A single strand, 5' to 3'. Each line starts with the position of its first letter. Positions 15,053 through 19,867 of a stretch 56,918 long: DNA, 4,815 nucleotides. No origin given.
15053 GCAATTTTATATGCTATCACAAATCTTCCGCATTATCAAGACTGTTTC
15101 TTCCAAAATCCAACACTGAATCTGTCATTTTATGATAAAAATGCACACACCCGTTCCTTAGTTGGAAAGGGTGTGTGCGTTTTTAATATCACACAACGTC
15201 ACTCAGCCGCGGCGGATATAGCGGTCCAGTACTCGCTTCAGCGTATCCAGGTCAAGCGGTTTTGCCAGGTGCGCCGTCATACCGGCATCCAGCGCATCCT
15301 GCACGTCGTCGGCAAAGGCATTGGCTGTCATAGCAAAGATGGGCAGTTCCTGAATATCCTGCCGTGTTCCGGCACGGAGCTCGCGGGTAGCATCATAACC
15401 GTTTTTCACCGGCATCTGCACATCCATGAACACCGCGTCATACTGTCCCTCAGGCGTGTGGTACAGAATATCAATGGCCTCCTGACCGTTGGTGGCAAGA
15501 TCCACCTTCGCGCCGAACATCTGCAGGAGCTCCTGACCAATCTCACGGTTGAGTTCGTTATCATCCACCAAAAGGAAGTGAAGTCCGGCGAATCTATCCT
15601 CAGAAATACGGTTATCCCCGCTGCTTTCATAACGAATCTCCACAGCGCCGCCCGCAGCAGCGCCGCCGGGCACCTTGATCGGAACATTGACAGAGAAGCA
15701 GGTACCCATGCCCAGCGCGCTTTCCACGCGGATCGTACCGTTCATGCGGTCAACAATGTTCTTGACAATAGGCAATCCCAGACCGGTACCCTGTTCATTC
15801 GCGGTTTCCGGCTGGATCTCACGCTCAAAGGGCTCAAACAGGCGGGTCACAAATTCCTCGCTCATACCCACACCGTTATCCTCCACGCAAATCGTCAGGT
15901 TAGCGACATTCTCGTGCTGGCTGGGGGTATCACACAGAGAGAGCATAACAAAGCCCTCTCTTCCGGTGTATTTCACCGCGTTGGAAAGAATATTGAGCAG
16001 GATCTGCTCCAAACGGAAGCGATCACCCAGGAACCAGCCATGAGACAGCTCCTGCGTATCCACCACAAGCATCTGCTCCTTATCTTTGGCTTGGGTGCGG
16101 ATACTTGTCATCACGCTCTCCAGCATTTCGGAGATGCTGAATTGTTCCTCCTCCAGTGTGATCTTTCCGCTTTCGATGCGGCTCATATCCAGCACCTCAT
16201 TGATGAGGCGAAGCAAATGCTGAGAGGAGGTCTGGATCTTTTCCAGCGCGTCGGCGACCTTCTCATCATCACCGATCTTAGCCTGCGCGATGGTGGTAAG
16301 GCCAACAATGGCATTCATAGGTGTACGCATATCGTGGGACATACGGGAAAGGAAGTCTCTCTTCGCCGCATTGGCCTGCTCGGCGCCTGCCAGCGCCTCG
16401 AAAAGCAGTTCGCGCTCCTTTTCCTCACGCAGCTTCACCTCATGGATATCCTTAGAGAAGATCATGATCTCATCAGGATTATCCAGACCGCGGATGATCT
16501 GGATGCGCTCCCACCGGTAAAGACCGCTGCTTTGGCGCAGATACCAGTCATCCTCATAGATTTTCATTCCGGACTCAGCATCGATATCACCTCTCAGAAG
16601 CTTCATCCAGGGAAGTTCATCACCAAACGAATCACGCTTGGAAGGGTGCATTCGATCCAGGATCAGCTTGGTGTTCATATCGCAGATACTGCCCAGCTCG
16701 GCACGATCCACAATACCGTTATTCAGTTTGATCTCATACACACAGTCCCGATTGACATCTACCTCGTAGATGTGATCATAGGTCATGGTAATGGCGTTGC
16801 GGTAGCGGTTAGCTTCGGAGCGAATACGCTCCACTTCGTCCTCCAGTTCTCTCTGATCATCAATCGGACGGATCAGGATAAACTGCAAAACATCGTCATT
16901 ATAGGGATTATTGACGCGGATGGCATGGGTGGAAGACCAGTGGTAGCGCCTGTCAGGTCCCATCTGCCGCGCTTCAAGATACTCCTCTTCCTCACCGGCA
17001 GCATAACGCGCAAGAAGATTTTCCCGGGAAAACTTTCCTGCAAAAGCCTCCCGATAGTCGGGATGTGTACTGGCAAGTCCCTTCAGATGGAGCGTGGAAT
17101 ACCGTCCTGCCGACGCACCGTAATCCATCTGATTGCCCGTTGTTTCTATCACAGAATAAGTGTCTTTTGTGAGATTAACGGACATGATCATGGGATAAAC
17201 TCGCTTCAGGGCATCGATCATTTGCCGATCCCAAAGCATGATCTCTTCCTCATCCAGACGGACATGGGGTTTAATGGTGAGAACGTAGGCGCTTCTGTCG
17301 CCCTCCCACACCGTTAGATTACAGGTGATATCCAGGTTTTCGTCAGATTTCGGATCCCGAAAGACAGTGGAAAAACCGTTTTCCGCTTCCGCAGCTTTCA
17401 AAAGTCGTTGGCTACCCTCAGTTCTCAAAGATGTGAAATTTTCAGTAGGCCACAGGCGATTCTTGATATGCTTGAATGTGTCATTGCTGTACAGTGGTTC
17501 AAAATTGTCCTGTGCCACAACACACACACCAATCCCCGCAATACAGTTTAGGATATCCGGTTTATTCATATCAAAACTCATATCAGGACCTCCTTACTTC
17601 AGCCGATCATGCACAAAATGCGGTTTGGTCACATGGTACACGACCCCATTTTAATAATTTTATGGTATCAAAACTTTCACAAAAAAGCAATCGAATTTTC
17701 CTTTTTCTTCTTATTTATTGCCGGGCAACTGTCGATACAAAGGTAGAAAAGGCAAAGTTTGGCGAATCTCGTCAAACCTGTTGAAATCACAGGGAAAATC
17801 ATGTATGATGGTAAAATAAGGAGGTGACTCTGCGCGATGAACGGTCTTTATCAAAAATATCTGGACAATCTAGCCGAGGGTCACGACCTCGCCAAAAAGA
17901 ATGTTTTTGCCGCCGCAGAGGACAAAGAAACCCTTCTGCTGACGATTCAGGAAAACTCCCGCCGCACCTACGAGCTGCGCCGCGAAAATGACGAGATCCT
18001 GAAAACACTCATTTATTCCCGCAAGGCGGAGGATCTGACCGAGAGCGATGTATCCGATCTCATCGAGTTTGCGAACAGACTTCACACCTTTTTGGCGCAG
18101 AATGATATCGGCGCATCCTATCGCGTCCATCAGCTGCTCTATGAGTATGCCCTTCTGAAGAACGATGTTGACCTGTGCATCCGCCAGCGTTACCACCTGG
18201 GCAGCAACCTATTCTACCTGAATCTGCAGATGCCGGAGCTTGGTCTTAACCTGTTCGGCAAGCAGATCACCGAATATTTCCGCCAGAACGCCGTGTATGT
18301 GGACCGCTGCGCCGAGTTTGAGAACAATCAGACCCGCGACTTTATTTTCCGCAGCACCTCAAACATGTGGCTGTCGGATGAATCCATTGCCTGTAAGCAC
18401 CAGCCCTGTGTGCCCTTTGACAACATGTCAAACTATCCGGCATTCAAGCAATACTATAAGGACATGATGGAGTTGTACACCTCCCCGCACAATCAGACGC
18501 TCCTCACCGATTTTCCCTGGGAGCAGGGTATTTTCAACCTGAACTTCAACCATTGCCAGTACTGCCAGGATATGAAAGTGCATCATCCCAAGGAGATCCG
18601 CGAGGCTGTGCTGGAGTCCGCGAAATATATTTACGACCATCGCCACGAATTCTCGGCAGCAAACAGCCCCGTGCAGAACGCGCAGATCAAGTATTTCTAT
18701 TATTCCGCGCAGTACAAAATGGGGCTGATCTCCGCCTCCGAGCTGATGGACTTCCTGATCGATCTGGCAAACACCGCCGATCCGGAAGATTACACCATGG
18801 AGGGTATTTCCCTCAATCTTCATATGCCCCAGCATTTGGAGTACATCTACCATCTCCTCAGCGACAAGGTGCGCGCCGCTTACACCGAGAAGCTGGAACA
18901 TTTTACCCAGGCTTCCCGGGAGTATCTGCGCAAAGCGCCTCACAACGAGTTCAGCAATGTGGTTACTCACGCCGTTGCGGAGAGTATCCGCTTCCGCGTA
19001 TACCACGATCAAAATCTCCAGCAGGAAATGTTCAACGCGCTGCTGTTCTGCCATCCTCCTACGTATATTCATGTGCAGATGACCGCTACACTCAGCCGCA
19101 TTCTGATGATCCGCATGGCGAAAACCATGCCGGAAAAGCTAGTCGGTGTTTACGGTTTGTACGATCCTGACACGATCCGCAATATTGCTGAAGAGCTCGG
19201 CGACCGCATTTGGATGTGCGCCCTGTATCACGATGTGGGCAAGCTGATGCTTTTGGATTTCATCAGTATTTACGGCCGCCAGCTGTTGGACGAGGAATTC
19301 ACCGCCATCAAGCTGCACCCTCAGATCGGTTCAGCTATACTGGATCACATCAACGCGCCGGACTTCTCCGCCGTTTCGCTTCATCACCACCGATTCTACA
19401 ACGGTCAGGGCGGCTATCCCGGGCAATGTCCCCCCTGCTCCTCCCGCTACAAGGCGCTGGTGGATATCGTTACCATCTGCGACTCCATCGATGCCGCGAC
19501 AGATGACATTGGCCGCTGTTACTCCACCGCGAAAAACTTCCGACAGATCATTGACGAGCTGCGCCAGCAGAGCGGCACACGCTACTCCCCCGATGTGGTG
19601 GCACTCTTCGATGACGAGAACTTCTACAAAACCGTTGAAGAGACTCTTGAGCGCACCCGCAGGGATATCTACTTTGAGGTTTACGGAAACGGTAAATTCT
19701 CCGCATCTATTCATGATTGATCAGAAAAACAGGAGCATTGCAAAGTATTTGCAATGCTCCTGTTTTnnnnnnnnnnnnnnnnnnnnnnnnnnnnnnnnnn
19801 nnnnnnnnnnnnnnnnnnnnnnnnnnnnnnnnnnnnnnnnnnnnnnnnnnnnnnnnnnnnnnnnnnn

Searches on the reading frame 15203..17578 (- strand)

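Call 61: search_protein_families(library=pfam, proteins=[window:15203-17578:-], max_evalue=0.0001)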
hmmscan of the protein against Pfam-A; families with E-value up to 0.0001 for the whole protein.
window:15203-17578:- (791 aa): 3 families
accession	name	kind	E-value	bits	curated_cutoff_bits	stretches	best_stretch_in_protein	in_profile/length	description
PF02518.31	HATPase_c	-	2.4e-26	92.8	26.4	1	518-634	1-109/111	Histidine kinase-, DNA gyrase B-, and HSP90-like ATPase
PF00072.30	Response_reg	-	2.5e-22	79.6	30.2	1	669-783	2-109/111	Response regulator receiver domain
PF00512.31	HisKA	-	4.9e-18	65.4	26.9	1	405-471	1-66/66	His Kinase A (phospho-acceptor) domain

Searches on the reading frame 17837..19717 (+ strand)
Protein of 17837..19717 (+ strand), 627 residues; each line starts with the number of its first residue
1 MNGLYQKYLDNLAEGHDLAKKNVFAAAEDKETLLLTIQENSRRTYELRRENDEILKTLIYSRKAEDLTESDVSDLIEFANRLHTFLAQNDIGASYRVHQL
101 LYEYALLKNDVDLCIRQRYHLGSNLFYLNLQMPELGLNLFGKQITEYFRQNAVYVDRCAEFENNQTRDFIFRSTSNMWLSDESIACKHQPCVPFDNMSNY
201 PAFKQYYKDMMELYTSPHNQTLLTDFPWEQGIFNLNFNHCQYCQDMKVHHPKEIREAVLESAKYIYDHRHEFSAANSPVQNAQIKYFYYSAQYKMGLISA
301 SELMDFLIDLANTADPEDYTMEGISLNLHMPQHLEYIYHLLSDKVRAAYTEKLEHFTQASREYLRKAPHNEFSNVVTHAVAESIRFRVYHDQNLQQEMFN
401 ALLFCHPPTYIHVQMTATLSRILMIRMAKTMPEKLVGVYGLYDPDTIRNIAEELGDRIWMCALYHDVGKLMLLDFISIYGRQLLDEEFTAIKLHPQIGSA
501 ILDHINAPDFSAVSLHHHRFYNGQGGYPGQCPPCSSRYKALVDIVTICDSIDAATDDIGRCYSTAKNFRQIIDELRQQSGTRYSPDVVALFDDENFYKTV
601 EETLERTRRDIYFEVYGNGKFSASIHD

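Call 30: search_protein_families(library=pfam, proteins=[window:17837-19717:+], max_evalue=0.001)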
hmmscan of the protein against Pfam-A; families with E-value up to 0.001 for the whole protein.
window:17837-19717:+ (627 aa): 1 family
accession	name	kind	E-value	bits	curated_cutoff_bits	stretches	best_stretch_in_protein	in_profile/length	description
PF01966.28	HD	-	1.2e-08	35.7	22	1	447-553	12-115/116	HD domain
